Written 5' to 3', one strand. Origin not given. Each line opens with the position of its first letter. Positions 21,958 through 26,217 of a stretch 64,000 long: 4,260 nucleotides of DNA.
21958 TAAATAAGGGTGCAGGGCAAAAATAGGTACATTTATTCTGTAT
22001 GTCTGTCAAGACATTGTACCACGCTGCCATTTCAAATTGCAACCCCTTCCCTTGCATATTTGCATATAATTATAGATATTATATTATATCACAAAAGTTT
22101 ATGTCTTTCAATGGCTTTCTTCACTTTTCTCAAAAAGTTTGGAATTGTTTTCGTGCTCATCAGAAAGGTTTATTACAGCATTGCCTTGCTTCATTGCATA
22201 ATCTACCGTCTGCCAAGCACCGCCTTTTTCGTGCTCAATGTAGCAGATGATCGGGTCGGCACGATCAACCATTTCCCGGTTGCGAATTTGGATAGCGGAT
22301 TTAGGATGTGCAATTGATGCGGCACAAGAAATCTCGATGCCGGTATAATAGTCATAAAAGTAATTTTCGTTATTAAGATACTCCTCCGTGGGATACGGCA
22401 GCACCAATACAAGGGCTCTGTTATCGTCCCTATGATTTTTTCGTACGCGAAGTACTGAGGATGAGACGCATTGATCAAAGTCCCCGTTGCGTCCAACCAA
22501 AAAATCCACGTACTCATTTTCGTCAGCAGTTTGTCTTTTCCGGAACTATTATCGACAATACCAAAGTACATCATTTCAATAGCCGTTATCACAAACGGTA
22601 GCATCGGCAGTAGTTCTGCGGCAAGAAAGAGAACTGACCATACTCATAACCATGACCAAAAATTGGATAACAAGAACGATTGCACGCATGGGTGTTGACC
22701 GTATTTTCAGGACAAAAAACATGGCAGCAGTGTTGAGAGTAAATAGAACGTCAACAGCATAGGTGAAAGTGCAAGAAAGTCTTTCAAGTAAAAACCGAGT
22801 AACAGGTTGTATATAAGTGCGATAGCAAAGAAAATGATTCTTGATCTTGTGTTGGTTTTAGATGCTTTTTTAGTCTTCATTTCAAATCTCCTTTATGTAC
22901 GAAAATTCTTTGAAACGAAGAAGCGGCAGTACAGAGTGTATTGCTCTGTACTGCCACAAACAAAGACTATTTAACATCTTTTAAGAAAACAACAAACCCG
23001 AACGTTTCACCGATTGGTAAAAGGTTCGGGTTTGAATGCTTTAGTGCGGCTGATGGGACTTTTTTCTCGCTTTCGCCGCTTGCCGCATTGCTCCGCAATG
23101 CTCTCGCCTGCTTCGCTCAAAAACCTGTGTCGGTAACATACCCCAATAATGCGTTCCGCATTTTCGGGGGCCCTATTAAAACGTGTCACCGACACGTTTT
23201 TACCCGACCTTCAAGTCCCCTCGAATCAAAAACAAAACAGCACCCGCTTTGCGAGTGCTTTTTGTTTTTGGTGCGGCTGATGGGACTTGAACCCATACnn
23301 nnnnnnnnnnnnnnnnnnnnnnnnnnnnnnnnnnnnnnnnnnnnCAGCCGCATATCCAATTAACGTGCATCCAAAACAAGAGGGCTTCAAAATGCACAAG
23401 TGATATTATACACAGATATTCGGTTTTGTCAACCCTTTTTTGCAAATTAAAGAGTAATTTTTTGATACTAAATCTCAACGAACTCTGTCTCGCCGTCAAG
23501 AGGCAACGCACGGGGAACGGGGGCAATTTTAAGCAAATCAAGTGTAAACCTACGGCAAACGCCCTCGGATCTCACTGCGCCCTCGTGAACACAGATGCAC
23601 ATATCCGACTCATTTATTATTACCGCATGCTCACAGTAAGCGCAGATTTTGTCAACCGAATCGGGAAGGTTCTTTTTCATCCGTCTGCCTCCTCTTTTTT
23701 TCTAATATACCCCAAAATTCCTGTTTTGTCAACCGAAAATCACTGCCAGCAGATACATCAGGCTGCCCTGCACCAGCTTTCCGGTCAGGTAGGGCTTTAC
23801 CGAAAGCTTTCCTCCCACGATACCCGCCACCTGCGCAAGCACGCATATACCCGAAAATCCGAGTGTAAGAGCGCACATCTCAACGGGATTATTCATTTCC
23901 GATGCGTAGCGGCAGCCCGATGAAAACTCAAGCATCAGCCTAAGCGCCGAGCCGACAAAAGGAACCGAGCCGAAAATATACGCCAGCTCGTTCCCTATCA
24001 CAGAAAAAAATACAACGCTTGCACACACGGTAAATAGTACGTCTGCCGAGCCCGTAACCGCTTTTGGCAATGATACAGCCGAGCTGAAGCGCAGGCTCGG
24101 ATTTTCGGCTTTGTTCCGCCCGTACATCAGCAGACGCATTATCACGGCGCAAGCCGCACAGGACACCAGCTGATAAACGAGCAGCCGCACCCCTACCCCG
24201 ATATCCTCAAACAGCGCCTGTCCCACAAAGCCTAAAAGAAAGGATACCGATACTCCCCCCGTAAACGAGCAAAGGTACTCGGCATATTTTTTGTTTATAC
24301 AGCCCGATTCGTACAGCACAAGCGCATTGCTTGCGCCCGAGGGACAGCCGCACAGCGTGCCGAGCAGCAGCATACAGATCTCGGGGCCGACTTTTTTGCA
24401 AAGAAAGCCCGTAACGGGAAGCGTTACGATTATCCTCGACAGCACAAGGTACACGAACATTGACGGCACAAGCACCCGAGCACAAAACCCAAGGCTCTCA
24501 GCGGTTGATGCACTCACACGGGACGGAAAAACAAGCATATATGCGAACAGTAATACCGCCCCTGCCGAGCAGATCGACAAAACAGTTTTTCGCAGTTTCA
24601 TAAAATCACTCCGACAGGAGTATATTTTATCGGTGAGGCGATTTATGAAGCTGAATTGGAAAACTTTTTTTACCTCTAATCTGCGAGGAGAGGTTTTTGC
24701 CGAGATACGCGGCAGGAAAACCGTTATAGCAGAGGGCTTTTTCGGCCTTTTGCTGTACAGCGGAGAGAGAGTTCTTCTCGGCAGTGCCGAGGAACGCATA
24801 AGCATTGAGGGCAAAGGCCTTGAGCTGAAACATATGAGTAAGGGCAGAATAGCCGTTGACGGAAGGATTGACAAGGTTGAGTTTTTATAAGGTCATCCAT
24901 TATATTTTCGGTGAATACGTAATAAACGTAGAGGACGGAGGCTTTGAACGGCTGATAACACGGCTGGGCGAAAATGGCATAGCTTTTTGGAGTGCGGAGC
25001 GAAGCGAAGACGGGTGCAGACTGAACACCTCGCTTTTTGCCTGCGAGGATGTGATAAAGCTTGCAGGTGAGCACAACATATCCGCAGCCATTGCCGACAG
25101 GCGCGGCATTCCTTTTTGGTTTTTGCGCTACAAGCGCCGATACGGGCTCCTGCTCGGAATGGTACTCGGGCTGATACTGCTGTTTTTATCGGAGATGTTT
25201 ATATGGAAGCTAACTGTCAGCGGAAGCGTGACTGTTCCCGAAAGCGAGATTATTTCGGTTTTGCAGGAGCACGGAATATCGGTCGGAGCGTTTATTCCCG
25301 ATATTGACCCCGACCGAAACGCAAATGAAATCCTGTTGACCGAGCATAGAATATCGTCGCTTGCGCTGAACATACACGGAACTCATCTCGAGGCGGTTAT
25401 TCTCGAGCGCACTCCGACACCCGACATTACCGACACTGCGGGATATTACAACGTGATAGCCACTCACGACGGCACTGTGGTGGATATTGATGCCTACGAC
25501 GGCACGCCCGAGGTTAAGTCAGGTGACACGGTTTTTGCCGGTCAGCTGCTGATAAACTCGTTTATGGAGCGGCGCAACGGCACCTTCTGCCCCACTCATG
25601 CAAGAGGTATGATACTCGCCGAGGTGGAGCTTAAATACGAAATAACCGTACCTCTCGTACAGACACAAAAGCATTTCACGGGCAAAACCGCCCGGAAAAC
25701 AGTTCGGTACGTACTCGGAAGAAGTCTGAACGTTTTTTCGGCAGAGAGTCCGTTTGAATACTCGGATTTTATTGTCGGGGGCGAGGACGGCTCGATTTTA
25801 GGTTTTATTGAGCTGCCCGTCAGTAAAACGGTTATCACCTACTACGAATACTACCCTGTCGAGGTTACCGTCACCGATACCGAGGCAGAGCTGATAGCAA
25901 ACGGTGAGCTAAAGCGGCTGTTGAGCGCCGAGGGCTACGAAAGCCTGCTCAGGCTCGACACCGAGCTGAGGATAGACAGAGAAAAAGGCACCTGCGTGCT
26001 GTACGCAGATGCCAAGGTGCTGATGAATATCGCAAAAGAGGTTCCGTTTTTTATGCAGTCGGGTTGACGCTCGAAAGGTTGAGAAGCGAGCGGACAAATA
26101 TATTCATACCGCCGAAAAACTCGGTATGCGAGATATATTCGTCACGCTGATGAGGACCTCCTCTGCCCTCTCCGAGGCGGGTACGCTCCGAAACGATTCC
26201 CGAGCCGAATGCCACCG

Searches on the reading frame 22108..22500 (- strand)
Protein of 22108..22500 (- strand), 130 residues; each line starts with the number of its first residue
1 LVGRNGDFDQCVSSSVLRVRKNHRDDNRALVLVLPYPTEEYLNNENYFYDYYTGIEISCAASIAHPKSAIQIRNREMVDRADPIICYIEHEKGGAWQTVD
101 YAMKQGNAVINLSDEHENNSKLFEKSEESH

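Call 36: find_encoding_contigs(protein=window:22111-22500:-, flank=10000, max_places=6)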
Protein seq(130 aa) (130 aa): no gene with exactly this product is on record in the collection.

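Call 71: search_protein_families(library=pfam, proteins=[window:22108-22500:-], max_evalue=0.01)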
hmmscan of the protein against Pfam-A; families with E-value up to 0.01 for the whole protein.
window:22108-22500:- (130 aa): 0 families

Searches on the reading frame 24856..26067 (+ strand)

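Call 71: search_protein_families(library=pfam, proteins=[window:24856-26067:+], max_evalue=0.01)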
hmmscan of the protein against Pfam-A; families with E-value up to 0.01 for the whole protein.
window:24856-26067:+ (403 aa): 1 family
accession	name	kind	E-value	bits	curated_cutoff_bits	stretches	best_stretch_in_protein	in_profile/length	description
PF06898.16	YqfD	-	3e-77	260.5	25.2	1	15-392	1-379/379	Putative stage IV sporulation protein YqfD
